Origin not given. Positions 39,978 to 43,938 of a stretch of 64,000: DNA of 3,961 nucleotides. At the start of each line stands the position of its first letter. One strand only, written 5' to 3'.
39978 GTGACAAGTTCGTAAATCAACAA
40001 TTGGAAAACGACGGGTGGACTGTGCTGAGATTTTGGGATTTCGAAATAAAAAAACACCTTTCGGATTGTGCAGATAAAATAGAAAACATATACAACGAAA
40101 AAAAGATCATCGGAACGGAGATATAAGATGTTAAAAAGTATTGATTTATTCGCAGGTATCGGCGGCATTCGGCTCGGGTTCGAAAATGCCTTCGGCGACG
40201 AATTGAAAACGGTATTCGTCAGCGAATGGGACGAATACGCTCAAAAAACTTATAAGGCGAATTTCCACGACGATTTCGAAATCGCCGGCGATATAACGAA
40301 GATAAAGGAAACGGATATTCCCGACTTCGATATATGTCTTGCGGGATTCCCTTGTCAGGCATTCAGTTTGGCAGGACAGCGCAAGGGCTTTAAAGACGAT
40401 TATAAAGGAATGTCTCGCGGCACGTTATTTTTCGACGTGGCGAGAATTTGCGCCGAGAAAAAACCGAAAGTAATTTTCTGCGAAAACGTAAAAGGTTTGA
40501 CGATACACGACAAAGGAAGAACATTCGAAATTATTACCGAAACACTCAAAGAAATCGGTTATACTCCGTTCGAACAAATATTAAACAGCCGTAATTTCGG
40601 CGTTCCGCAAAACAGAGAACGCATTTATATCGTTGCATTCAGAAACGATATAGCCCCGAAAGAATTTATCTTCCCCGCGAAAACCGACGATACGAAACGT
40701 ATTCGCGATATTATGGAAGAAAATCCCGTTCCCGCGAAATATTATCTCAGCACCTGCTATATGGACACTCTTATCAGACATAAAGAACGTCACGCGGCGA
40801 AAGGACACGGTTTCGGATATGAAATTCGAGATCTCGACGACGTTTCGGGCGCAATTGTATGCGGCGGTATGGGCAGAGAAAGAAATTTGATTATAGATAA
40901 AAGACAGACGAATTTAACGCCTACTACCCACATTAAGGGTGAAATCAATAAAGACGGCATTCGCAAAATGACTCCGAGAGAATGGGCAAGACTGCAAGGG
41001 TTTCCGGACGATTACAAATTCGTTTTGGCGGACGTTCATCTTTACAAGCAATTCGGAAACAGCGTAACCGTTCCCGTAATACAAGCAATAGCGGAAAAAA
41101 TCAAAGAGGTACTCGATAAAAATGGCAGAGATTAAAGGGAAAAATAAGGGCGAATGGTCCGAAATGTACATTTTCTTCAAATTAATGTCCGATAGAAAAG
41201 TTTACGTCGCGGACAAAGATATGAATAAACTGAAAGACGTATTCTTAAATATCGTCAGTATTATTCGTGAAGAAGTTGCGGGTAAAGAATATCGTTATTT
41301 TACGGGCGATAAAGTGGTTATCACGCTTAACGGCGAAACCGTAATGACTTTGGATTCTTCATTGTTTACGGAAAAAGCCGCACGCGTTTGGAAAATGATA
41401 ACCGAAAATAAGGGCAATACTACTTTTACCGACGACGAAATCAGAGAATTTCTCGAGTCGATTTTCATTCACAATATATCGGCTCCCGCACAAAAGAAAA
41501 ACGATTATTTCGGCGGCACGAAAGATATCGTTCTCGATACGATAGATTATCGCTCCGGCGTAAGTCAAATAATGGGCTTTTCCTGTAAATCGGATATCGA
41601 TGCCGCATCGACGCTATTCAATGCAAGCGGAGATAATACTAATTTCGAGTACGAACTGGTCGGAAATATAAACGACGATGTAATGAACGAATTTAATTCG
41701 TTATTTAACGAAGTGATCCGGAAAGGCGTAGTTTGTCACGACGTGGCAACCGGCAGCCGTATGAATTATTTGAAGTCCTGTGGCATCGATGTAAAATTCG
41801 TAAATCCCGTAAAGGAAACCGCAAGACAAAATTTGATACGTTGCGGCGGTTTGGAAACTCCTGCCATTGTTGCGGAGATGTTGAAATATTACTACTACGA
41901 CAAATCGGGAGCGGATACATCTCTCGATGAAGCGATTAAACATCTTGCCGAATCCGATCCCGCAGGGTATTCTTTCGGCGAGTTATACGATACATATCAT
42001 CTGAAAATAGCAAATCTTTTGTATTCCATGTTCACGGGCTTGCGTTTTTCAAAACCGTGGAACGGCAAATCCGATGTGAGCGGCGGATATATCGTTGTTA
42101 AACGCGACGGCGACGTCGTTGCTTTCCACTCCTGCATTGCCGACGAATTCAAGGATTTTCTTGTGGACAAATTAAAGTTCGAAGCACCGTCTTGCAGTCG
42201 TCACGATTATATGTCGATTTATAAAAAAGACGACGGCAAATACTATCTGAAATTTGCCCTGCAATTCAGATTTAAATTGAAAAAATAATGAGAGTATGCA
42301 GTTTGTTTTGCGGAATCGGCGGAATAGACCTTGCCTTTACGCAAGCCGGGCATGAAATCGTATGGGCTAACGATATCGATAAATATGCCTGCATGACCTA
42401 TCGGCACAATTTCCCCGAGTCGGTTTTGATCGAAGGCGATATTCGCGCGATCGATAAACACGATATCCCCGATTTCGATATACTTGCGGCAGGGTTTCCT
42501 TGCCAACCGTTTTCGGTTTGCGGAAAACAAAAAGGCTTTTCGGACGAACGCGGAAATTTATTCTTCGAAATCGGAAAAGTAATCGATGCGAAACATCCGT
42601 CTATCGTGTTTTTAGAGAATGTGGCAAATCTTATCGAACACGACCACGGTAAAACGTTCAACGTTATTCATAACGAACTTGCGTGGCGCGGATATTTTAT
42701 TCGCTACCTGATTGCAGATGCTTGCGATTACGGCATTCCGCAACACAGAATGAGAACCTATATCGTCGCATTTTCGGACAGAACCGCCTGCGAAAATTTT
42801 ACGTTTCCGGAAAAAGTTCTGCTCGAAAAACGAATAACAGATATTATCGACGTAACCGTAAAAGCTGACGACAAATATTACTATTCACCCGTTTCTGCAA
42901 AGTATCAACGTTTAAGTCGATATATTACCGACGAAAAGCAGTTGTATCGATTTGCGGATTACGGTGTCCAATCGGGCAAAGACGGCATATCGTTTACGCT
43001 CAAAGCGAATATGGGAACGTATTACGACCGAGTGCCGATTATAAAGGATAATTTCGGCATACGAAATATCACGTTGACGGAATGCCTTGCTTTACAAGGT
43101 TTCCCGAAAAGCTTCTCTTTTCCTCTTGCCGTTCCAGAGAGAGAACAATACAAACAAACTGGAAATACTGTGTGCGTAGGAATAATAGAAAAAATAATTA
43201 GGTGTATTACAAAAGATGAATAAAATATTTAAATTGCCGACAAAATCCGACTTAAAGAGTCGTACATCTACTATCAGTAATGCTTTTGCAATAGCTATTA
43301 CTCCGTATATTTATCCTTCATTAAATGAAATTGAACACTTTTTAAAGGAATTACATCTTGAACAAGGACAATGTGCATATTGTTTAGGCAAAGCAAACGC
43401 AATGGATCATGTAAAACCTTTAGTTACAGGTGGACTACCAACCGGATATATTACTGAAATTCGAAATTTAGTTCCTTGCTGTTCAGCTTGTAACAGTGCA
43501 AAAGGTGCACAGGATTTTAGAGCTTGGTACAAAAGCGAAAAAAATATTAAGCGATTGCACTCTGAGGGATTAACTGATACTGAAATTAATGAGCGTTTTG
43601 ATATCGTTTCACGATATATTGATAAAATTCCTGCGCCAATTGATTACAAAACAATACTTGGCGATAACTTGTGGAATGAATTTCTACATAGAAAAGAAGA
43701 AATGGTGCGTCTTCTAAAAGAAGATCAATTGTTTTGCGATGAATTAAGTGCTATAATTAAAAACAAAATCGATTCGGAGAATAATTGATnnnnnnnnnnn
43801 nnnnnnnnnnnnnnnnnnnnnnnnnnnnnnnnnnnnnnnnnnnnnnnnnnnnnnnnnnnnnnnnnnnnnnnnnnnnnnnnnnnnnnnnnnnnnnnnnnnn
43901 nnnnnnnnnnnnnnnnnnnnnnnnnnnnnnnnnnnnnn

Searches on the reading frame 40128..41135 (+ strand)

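Call 21: search_protein_families(library=pfam, proteins=[window:40128-41135:+], max_evalue=0.001)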
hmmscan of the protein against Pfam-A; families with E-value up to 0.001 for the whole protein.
window:40128-41135:+ (335 aa): 1 family
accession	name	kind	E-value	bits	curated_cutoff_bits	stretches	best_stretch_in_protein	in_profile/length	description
PF00145.23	DNA_methylase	-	2.2e-101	340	22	1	3-326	2-323/324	C-5 cytosine-specific DNA methylase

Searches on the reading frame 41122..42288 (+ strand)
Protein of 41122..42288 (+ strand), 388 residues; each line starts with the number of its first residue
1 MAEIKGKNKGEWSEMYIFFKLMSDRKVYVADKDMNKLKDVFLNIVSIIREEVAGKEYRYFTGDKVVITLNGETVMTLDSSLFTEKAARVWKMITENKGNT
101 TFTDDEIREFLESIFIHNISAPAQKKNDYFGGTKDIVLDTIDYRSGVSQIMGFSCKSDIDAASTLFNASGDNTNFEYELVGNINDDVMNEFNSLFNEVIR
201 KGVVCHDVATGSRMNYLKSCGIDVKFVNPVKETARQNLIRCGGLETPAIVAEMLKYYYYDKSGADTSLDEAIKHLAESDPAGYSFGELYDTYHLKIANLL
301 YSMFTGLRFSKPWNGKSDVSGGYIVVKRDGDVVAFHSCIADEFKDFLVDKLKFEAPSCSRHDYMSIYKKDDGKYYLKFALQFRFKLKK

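Call 22: search_protein_families(library=pfam, proteins=[window:41122-42288:+], max_evalue=0.001)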
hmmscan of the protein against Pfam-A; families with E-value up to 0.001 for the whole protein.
window:41122-42288:+ (388 aa): 1 family
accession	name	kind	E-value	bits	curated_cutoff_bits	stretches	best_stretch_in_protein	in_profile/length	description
PF09561.16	RE_HpaII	-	1.1e-72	245.8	25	1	8-384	1-359/359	HpaII restriction endonuclease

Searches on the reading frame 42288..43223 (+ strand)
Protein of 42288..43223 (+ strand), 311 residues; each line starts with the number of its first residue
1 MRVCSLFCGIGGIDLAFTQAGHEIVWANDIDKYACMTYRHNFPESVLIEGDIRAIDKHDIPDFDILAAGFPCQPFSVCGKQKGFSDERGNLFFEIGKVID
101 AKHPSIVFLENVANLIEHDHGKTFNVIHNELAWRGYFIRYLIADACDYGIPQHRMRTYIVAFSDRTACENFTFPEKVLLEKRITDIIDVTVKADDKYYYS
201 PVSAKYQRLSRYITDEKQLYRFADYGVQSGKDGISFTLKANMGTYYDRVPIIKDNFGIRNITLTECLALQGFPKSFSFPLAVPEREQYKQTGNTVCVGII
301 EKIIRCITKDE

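Call 22: search_protein_families(library=pfam, proteins=[window:42288-43223:+], max_evalue=0.001)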
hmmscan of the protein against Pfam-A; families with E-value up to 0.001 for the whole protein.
window:42288-43223:+ (311 aa): 1 family
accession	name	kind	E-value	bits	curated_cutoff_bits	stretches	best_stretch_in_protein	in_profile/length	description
PF00145.23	DNA_methylase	-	1.4e-83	281.4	22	1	1-308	1-323/324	C-5 cytosine-specific DNA methylase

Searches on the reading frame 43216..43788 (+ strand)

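Call 22: search_protein_families(library=pfam, proteins=[window:43216-43788:+], max_evalue=0.001)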
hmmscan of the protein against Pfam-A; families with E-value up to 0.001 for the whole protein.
window:43216-43788:+ (190 aa): 1 family
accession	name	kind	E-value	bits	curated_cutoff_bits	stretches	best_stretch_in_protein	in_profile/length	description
PF01844.29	HNH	-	2e-06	28.3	21.4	1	53-98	1-46/47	HNH endonuclease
